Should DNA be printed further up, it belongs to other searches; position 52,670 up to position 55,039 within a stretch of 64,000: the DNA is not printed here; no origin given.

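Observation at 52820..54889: Compact PFL2-type GRE: Gly665 radical motif, Cys354-Trp-Glu356 loop, trimmed N-terminus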

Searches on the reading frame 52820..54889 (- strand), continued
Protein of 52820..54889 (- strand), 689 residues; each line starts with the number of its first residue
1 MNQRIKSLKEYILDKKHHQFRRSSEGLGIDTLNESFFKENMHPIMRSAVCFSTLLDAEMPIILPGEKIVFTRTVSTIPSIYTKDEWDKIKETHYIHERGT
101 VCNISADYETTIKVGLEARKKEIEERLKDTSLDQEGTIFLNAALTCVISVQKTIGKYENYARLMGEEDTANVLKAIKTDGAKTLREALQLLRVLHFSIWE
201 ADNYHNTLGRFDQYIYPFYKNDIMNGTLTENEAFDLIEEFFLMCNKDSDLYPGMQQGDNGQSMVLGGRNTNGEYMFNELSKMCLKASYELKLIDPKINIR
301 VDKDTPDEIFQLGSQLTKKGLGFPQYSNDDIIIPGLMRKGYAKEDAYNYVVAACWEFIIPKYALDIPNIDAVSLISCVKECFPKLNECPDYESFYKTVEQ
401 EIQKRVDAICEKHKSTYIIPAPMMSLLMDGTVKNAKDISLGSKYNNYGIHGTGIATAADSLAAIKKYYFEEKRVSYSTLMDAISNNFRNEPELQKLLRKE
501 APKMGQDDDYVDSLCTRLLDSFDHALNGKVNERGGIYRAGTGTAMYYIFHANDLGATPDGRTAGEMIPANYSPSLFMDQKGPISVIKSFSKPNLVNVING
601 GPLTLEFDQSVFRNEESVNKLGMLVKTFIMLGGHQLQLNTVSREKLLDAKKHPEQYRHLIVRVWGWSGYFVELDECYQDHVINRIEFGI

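Call 46: predict_structure(alignment_id=A2)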
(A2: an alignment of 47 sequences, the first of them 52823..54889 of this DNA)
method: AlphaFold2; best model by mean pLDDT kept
length: 689 residues; sequences in the alignment: 47
mean_pLDDT: 91.5   pTM: 0.92
mean pLDDT of the five models: 91.5, 91.0, 90.0, 89.7, 89.1
residues with pLDDT >= 90: 524; 70-90: 137; 50-70: 24; < 50: 4
segments of 3 or more residues with pLDDT < 50: none
pLDDT, mean of each block of 10 residues (from residue 1): 95 93 95 97 98 97 95 93 97 91 90 98 97 97 99 98 98 98 98 94 87 96 98 98 86 56 90 94 93 88 94 84 82 95 95 81 87 94 96 98 97 94 96 96 93 94 98 96 95 94 95 98 96 93 76 89 81 82 93 92 84 84 94 90 90 89 72 81 66
secondary structure, 60 per line:
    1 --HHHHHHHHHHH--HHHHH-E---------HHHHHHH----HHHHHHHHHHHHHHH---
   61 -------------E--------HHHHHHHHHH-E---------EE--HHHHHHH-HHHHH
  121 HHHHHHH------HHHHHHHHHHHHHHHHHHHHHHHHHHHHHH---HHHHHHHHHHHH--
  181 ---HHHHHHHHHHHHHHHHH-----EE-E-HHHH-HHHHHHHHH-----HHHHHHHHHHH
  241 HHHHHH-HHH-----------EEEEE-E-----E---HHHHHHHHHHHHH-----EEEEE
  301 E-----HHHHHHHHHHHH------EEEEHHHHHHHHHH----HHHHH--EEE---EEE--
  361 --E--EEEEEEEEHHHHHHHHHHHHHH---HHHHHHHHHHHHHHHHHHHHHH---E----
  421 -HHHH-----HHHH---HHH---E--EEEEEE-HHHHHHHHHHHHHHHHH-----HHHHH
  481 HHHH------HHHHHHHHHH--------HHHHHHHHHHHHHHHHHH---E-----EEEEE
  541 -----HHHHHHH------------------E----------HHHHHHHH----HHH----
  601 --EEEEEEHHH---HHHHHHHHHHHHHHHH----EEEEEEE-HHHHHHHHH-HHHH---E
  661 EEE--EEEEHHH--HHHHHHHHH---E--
elements in order: H3-13 H16-20 H32-38 H43-57 H83-92 H108-114 H116-127 H134-163 H167-178 H184-200 H211-214 H216-224 H230-246 E262-266 H278-290 E296-301 H307-318 E325-328 H329-338 H343-347 E350-352 E356-358 E366-373 H374-387 H391-412 H422-425 H431-434 E447-452 H454-470 H476-484 H491-500 H509-526 E536-540 H546-552 H582-589 E603-608 H615-630 E635-641 H643-651 H653-656 E660-663 E666-669 H675-683

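Call 48: fold_search(model_id=the predicted structure, library=pdb)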
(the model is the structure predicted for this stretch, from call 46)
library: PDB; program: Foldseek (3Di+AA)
matches with E <= 10: 341; with E <= 0.001: 85
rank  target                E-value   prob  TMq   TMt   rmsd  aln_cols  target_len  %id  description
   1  1r8w_A                1.9e-42  1.00  0.88  0.77   4.7       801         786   26  Native structure of the B12-independent glycerol dehydratase from clostridium butyricum (released 2004-06-01)
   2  9rco_A                2.9e-40  1.00  0.87  0.76   4.8       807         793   23  1,2-propanediol dehydratase with 0.1 % glycerol additive (released 2025-06-11)
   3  5fau_A                6.3e-40  1.00  0.86  0.75   4.7       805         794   23  wild-type choline TMA lyase in complex with choline (released 2016-09-28)
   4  9rcp_B                7.2e-40  1.00  0.86  0.76   4.7       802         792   23  1,2-propanediol dehydratase with 0.1 % 1,3-propanediol additive (released 2025-06-11)
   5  5fau_B                7.5e-40  1.00  0.86  0.75   4.4       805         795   23  wild-type choline TMA lyase in complex with choline (released 2016-09-28)
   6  5fay_A                9.0e-40  1.00  0.86  0.75   4.7       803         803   23  Y208F mutant of choline TMA-lyase (released 2016-09-28)
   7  8yjo_A                1.1e-39  1.00  0.88  0.79   4.4       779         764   24  Structure of E. coli glycyl radical enzyme PflD with bound malonate (released 2024-10-02)
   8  9rcq_A                1.4e-39  1.00  0.87  0.74   4.6       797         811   24  1,2-propanediol dehydratase with no ligand additives (released 2025-06-11)
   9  6vxc_A                2.0e-39  1.00  0.88  0.77   4.2       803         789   23  Crystal structure of hydroxyproline dehydratase (HypD) from Clostridioides difficile (released 2020-04-08)
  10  5faw_B                2.2e-39  1.00  0.87  0.75   4.4       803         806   23  T502A mutant of choline TMA-lyase (released 2016-09-28)
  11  6nd3_D                2.7e-39  1.00  0.86  0.75   4.7       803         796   23  wild-type choline TMA lyase in complex with betaine aldehyde (released 2019-01-16)
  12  5i2g_B                3.1e-39  1.00  0.88  0.76   4.6       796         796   24  1,2-propanediol Dehydration in Roseburia inulinivorans; Structural Basis for Substrate and Enantiomer Selectivity (released 2016-06-01)
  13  5kdp_A                3.4e-39  1.00  0.86  0.75   4.7       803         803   23  E491A mutant of choline TMA-lyase (released 2016-09-28)
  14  6vue_A                4.9e-39  1.00  0.86  0.75   4.5       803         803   23  wild-type choline TMA lyase in complex with 1-methyl-1,2,3,6-tetrahydropyridin-3-ol (released 2020-11-04)
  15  5i2g_A                5.3e-39  1.00  0.86  0.75   5.0       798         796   24  1,2-propanediol Dehydration in Roseburia inulinivorans; Structural Basis for Substrate and Enantiomer Selectivity (released 2016-06-01)
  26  8id0                  2.2e-38  1.00  0.89  0.80   3.9       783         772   24  Crystal structure of PflD bound to 1,5-anhydromannitol-6-phosphate in Streptococcus dysgalactiae subsp. equisimilis (released 2024-10-02)
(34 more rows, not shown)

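Call 66: list_cluster_members(proteins=[P0058, P0004])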
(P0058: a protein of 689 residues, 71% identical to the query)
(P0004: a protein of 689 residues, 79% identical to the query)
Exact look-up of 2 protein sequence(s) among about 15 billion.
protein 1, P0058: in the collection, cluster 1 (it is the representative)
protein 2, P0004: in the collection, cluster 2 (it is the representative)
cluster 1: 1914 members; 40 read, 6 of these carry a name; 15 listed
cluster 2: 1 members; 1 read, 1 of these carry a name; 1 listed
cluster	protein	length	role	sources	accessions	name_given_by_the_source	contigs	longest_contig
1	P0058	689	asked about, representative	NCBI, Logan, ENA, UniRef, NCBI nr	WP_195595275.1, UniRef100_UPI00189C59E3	pyruvate formate lyase family protein [Bacteroides fragilis] | pyruvate formate lyase family protein n=1 Tax=Bacteroides fragilis TaxID=817 ...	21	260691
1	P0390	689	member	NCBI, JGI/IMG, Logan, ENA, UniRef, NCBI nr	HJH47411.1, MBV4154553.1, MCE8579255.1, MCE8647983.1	pyruvate formate-lyase [Bacteroides fragilis] | Pyruvate formate-lyase n=1 Tax=Bacteroides fragilis TaxID=817 RepID=A0AAP8ZTA6_BACFG | pyruvate formate lyase family protein [Bacteroides fragilis]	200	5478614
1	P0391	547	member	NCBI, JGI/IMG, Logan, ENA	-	Pyruvate-formate lyase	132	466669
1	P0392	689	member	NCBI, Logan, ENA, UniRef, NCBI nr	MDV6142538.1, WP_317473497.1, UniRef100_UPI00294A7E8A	pyruvate formate lyase family protein [Bacteroides hominis (ex Liu et al. 2022)] | pyruvate formate lyase family protein n=1 Tax=Bacteroides hominis TaxID=2763023 ...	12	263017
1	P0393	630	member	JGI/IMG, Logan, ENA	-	pyruvate-formate lyase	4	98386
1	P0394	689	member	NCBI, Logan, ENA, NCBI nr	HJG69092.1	MAG TPA: pyruvate formate-lyase [Bacteroides fragilis] | pyruvate formate-lyase [Bacteroides fragilis]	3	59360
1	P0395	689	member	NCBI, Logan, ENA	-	-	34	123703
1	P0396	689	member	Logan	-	-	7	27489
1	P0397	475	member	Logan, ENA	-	-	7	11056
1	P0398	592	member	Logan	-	-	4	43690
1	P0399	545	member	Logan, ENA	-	-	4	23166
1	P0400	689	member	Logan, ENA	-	-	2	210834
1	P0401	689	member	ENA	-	-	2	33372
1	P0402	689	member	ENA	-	-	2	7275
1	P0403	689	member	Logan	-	-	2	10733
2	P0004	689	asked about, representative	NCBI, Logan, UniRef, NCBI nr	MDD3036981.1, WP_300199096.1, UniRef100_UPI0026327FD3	pyruvate formate lyase family protein [Bacteroides sp.] | pyruvate formate lyase family protein n=1 Tax=Bacteroides sp. TaxID=29523 ...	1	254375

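Call 68: find_homologous_proteins(query=A4)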
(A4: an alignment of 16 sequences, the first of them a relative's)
Query A4 (16 sequences) (693 aa, profile of the alignment): 333 proteins with E <= 0.001 among 8000 candidates; the best 120 are listed.
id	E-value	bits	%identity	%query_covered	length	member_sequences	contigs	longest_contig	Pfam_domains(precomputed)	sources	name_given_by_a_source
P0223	2.3e-277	940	39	78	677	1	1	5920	PF02901.21,PF01228.27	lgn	-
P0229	2.6e-275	934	34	86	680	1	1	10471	PF02901.21,PF01228.27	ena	-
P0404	4.3e-272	923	38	95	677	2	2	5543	PF02901.21,PF01228.27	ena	-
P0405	1.4e-265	901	36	93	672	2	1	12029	PF02901.21,PF01228.27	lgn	-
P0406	2.3e-265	901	36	91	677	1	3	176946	PF02901.21,PF01228.27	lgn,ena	-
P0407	8.1e-265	899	36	91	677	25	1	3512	PF02901.21,PF01228.27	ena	-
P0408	5.6e-264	896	36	96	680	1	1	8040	PF02901.21,PF01228.27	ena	-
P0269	6.4e-264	896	39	77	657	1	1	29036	PF02901.21,PF01228.27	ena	-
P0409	8.0e-264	896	36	96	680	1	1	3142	PF02901.21,PF01228.27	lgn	-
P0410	4.2e-262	890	37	91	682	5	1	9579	PF02901.21,PF01228.27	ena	-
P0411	3.7e-261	887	37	91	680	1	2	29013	PF02901.21,PF01228.27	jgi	-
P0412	1.2e-260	885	34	88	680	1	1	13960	PF02901.21,PF01228.27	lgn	-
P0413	1.7e-260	885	35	95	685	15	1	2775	PF02901.21,PF01228.27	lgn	-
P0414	1.7e-260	885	35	91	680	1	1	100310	PF02901.21,PF01228.27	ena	-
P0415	3.1e-259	880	34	95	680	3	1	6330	PF02901.21,PF01228.27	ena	-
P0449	4.1e-248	844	40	88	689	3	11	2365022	PF02901.21,PF01228.27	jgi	-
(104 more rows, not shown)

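Call 69: find_encoding_contigs(protein=P0449, flank=8000, max_places=2)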
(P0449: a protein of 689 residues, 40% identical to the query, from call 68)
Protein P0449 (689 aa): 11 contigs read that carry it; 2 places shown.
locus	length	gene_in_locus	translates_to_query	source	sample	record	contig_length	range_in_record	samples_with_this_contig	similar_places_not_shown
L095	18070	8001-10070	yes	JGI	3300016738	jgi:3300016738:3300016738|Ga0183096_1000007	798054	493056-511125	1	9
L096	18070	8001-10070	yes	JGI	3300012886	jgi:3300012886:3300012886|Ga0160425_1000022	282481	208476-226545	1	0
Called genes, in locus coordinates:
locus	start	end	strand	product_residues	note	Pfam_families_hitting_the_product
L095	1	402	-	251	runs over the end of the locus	PF00149:Metallophos, PF12850:Metallophos_2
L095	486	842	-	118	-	PF01849:NAC, PF19026:UBA_HYPK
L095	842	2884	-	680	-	PF01702:TGT, PF17884:DUF5591 (weak), PF14810:TGT_C2, PF01472:PUA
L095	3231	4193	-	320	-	PF05430:Methyltransf_30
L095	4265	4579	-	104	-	-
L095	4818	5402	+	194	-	PF02525:Flavodoxin_2, PF03358:FMN_red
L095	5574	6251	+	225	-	PF00535:Glycos_transf_2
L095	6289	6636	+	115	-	PF10066:DUF2304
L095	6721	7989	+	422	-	PF01943:Polysacc_synt, PF13440:Polysacc_synt_3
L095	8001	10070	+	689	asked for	PF02901:PFL-like, PF01228:Gly_radical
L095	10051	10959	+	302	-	PF12838:Fer4_7 (faint), PF13484:Fer4_16 (faint), PF12837:Fer4_6 (faint), PF13237:Fer4_10 (weak), PF13187:Fer4_9 (weak), PF13353:Fer4_12 (weak), PF04055:Radical_SAM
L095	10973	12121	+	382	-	PF07992:Pyr_redox_2 (faint), PF13450:NAD_binding_8, PF03275:GLF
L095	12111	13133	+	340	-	PF00535:Glycos_transf_2, PF13641:Glyco_tranf_2_3 (weak)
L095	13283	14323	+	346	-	PF00535:Glycos_transf_2, PF13641:Glyco_tranf_2_3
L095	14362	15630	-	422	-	PF13439:Glyco_transf_4, PF13579:Glyco_trans_4_4 (weak), PF20706:GT4-conflict, PF00534:Glycos_transf_1, PF13692:Glyco_trans_1_4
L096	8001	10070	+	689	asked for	PF02901:PFL-like, PF01228:Gly_radical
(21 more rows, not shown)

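Call 70: find_encoding_contigs(protein=P0406, flank=8000, max_places=2)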
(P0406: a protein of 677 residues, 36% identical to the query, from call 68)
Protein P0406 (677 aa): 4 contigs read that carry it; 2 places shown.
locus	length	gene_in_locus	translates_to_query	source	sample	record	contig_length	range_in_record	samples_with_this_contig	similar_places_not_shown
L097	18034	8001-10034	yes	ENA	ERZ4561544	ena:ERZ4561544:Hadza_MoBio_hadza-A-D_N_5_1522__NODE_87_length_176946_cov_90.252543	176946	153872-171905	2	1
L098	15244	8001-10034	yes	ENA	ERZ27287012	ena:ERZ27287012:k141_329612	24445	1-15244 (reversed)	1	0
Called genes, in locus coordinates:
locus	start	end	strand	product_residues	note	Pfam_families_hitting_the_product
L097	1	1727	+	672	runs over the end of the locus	PF00535:Glycos_transf_2, PF10111:Glyco_tranf_2_2, PF13641:Glyco_tranf_2_3, PF13692:Glyco_trans_1_4, PF00534:Glycos_transf_1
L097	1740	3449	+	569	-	PF09913:DUF2142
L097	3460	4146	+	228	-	PF00535:Glycos_transf_2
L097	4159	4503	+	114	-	PF10066:DUF2304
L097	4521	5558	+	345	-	PF00535:Glycos_transf_2, PF10111:Glyco_tranf_2_2, PF13641:Glyco_tranf_2_3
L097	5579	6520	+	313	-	PF00535:Glycos_transf_2, PF13641:Glyco_tranf_2_3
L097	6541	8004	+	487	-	PF01943:Polysacc_synt, PF13440:Polysacc_synt_3, PF03023:MurJ (weak)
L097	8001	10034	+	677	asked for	PF02901:PFL-like, PF01228:Gly_radical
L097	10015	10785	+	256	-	PF13353:Fer4_12, PF04055:Radical_SAM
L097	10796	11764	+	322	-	-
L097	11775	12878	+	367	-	PF13450:NAD_binding_8, PF03275:GLF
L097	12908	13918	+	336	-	PF00106:adh_short (weak), PF01073:3Beta_HSD, PF01370:Epimerase, PF02719:Polysacc_synt_2, PF04321:RmlD_sub_bind, PF08659:KR (weak), PF13460:NAD_binding_10 (weak), PF16363:GDP_Man_Dehyd, +2 more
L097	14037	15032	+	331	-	PF00022:Actin, PF06723:MreB_Mbl, PF00012:HSP70, PF14450:FtsA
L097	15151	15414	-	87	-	PF01649:Ribosomal_S20p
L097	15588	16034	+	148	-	PF02502:LacAB_rpiB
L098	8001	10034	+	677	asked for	PF02901:PFL-like, PF01228:Gly_radical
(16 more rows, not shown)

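Call 72: find_related_loci(query=A4, collection=metagenome_contigs, flank=8000)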
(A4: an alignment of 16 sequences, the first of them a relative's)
Query A4 (693 aa) in metagenome_contigs; peptide patterns used: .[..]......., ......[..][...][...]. (x = any residue, [..] = any of these).
600 stretches matched a pattern (row limit reached: there are more); 450 encode a relative of the query (tblastn E <= 1e-3); the best 80 are kept; 80 distinct loci.
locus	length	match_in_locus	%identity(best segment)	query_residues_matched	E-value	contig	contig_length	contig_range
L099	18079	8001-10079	100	1-693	0e+0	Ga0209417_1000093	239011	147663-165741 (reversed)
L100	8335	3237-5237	40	27-690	6e-164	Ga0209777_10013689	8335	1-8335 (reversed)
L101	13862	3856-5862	43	33-691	3e-163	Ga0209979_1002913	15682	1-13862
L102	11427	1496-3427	39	27-690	6e-146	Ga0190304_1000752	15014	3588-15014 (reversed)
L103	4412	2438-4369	39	27-690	2e-149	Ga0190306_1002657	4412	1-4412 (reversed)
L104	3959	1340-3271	39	27-690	3e-150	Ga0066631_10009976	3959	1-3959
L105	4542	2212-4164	38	24-690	6e-139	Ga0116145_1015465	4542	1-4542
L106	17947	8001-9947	38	25-690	3e-136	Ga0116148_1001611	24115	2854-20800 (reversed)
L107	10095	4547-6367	39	72-688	8e-136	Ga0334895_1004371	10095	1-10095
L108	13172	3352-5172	39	72-688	8e-136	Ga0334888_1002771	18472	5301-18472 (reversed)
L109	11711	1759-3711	38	24-690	3e-134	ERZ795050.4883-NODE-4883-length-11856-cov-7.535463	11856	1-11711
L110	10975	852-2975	34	25-688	2e-130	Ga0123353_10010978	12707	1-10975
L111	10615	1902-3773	39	32-690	3e-130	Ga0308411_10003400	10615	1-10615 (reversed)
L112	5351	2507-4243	42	78-687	6e-130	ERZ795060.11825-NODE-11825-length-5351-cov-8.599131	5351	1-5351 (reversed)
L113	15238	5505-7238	39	78-690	8e-128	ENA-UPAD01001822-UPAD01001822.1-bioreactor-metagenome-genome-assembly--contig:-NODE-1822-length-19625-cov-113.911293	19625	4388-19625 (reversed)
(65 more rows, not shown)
